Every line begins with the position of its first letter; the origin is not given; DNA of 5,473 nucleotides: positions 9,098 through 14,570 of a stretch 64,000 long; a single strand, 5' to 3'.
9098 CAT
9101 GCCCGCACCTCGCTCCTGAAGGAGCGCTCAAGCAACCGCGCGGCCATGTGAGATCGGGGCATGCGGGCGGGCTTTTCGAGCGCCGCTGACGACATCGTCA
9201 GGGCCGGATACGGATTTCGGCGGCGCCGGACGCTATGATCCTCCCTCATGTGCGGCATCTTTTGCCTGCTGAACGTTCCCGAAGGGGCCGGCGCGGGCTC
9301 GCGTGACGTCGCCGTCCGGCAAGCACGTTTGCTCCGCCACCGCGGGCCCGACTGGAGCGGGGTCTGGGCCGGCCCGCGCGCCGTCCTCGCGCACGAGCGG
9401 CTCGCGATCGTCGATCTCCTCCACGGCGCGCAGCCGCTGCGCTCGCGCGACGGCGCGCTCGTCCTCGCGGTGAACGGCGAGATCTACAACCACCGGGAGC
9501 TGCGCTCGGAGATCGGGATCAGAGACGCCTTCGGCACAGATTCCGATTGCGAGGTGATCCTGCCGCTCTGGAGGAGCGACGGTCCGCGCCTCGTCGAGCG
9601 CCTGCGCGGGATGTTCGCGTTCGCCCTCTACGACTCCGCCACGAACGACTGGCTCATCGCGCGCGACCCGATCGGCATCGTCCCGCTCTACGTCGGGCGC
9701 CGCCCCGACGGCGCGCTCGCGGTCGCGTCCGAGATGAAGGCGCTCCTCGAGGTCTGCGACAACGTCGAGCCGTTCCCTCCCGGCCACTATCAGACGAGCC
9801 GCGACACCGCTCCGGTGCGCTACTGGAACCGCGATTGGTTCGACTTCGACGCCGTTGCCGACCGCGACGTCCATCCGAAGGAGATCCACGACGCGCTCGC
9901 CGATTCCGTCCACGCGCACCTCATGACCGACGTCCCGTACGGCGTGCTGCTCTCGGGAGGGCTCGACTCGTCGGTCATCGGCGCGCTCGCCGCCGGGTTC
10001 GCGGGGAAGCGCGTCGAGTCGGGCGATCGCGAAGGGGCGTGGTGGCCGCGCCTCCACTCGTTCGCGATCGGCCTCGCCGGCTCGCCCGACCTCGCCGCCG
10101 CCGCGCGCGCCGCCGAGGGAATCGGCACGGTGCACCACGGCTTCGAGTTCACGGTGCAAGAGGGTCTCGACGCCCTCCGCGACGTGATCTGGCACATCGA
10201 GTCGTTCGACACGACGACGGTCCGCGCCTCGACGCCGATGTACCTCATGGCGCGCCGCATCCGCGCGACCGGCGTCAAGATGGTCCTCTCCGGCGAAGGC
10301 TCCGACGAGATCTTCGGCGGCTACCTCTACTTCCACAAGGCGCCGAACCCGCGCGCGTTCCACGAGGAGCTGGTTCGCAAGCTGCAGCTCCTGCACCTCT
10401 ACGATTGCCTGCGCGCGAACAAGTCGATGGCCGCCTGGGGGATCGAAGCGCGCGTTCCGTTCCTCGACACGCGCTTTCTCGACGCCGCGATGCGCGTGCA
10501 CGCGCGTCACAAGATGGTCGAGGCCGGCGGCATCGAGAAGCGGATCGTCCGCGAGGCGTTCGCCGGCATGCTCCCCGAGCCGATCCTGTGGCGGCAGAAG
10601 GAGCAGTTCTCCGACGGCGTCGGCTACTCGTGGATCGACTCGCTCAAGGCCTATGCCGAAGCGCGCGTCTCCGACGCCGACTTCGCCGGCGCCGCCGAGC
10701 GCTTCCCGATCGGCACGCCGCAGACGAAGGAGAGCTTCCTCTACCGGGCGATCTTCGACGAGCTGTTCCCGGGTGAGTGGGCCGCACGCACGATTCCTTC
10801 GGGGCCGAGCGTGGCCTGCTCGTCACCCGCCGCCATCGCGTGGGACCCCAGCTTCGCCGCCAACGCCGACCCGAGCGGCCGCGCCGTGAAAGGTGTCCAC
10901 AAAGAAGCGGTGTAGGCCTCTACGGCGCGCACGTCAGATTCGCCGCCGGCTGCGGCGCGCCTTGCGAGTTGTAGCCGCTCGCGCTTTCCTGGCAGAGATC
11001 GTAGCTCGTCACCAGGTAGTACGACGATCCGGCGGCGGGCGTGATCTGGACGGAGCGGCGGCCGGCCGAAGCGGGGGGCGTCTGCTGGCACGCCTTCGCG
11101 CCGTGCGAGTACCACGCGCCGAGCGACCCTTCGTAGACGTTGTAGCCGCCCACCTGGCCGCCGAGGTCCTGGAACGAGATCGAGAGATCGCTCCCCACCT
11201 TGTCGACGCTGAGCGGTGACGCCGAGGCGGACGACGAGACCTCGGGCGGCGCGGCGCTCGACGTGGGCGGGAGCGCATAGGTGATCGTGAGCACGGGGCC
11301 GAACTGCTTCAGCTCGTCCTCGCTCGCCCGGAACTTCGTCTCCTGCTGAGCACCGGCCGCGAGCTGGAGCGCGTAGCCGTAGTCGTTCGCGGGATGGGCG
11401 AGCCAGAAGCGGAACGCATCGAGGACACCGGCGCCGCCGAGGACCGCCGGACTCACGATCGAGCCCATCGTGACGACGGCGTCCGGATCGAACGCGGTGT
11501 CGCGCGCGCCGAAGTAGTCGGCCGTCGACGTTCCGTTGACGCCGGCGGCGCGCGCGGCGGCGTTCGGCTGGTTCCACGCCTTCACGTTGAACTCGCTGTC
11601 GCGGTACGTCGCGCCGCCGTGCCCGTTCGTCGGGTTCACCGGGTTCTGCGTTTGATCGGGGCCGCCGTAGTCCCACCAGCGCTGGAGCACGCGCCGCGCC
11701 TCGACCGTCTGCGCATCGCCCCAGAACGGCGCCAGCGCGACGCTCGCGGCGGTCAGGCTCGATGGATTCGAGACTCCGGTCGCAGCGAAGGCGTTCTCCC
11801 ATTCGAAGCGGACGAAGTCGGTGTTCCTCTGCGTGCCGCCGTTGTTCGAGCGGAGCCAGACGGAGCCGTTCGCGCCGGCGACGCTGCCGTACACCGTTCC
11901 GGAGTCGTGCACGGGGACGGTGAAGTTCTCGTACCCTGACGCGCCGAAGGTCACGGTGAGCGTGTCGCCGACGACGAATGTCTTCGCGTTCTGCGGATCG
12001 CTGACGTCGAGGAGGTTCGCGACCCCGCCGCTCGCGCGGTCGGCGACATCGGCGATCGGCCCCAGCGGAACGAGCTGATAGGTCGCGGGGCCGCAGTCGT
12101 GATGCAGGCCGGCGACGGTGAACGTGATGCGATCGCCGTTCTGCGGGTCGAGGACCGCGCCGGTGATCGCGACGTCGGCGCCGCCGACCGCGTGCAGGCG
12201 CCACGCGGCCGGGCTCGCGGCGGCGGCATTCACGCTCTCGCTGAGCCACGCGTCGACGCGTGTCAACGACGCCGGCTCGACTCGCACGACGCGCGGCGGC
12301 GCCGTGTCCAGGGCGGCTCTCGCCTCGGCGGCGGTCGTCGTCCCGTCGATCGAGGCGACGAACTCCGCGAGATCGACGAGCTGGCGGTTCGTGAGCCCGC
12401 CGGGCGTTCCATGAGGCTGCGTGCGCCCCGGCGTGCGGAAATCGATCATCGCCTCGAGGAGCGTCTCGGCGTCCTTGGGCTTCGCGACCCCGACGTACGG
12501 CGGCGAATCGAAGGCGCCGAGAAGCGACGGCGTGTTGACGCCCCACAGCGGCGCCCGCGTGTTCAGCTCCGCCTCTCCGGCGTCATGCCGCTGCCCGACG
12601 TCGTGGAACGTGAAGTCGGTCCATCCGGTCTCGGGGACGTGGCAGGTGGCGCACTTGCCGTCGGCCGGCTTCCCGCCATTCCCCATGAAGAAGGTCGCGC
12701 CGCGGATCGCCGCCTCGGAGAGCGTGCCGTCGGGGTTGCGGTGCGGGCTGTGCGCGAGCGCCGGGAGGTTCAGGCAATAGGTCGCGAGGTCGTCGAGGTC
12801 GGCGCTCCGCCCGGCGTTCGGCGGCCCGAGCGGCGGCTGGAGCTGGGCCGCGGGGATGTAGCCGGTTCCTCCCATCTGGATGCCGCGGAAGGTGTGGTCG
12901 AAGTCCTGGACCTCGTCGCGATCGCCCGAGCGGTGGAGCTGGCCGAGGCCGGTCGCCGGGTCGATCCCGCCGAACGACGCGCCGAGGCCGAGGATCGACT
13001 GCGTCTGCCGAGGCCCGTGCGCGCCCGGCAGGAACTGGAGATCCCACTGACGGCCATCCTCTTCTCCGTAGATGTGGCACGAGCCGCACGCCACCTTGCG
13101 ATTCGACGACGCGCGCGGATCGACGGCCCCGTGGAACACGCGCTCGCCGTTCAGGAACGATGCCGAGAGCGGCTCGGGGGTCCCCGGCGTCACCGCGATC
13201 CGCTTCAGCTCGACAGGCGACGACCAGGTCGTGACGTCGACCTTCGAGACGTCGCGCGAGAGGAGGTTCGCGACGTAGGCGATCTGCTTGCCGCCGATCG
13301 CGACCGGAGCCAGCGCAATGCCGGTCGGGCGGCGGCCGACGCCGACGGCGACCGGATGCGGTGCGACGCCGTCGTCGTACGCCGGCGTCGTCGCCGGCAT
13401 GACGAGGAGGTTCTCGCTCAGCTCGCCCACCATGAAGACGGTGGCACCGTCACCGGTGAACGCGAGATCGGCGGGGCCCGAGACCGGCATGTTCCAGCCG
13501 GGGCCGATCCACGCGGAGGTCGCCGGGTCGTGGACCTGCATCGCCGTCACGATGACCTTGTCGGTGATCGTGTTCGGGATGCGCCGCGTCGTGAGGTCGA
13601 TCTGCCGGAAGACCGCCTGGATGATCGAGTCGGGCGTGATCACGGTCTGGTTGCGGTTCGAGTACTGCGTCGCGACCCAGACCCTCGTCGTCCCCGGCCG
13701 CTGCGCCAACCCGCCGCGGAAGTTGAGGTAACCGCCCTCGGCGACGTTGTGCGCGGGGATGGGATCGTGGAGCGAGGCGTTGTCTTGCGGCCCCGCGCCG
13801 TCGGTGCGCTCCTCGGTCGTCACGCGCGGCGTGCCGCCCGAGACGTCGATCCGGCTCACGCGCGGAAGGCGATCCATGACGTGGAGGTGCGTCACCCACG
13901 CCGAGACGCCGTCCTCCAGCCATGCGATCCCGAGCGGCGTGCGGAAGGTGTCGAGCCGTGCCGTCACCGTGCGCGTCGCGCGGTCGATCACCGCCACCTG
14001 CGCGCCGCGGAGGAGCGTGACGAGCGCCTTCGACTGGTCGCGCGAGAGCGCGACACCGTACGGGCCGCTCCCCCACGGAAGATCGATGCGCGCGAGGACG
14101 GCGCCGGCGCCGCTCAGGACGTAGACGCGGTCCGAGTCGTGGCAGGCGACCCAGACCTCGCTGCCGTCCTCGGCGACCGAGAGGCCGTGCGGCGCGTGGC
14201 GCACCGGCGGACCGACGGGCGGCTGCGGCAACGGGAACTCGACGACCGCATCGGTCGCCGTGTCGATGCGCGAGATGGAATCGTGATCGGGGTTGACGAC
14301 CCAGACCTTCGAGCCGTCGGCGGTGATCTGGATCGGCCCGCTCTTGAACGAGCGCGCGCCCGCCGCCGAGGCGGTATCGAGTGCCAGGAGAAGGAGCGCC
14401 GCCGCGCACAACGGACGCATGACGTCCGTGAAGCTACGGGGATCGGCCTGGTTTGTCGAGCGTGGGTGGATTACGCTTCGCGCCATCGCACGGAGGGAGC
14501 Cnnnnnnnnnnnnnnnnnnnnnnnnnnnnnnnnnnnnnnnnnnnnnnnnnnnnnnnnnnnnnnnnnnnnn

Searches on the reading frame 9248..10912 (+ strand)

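Call 54: search_protein_families(library=pfam, proteins=[window:9248-10912:+], max_evalue=0.01)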
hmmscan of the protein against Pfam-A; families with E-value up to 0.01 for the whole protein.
window:9248-10912:+ (555 aa): 4 families
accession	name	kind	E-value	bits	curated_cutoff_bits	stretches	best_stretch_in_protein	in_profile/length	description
PF00733.27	Asn_synthase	-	5.8e-85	286.5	21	2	213-366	2-141/354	Asparagine synthase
PF13537.11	GATase_7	-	1e-38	132.5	25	1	49-167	1-122/123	Glutamine amidotransferase domain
PF13522.11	GATase_6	-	3.8e-34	118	27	1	34-162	1-130/130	Glutamine amidotransferase domain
PF12481.13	DUF3700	-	2e-09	37.7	27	1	114-184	124-195/228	Aluminium induced protein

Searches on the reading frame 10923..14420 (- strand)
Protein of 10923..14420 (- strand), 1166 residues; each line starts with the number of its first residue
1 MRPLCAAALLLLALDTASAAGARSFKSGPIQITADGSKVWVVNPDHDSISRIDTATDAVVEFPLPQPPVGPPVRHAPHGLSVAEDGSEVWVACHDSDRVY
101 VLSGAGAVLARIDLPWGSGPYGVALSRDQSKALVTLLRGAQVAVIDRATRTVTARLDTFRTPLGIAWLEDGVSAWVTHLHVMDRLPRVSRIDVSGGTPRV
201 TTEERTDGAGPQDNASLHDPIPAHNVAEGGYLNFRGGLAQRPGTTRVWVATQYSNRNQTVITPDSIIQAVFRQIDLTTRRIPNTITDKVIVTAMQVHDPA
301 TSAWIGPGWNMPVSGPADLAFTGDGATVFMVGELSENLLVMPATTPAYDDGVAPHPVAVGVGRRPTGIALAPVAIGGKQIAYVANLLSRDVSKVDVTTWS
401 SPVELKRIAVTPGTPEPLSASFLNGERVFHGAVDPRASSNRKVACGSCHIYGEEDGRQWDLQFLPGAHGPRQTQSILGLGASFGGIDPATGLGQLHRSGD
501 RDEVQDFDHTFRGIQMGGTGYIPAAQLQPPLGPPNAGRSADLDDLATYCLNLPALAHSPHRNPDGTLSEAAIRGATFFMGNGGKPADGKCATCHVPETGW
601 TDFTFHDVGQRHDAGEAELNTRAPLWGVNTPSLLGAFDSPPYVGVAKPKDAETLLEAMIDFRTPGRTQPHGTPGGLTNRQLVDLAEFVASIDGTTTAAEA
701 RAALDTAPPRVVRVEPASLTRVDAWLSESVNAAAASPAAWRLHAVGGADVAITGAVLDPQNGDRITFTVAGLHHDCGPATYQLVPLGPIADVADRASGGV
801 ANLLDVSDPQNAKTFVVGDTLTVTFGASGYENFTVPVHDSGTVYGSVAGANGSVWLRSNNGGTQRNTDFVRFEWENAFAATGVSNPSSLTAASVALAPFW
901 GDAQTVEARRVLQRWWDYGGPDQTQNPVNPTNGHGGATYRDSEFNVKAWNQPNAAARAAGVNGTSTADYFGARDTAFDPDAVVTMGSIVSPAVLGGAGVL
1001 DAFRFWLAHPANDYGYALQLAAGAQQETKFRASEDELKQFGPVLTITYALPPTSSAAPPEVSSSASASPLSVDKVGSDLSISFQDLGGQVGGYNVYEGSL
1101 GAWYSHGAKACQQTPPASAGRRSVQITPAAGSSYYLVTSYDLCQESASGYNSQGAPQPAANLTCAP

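Call 54: search_protein_families(library=pfam, proteins=[window:10923-14420:-], max_evalue=0.01)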
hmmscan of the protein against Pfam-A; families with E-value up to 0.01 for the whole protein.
window:10923-14420:- (1166 aa): 3 families
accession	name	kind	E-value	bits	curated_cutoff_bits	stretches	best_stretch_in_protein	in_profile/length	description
PF03150.19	CCP_MauG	-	4.5e-07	31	25.6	0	433-480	12-60/149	Di-haem cytochrome c peroxidase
PF10282.15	Lactonase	-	0.0057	16.3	21.7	0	24-102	243-318/344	Lactonase, 7-bladed beta-propeller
PF00034.26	Cytochrom_C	-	0.0058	18.3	21.3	0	587-691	9-89/90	Cytochrome c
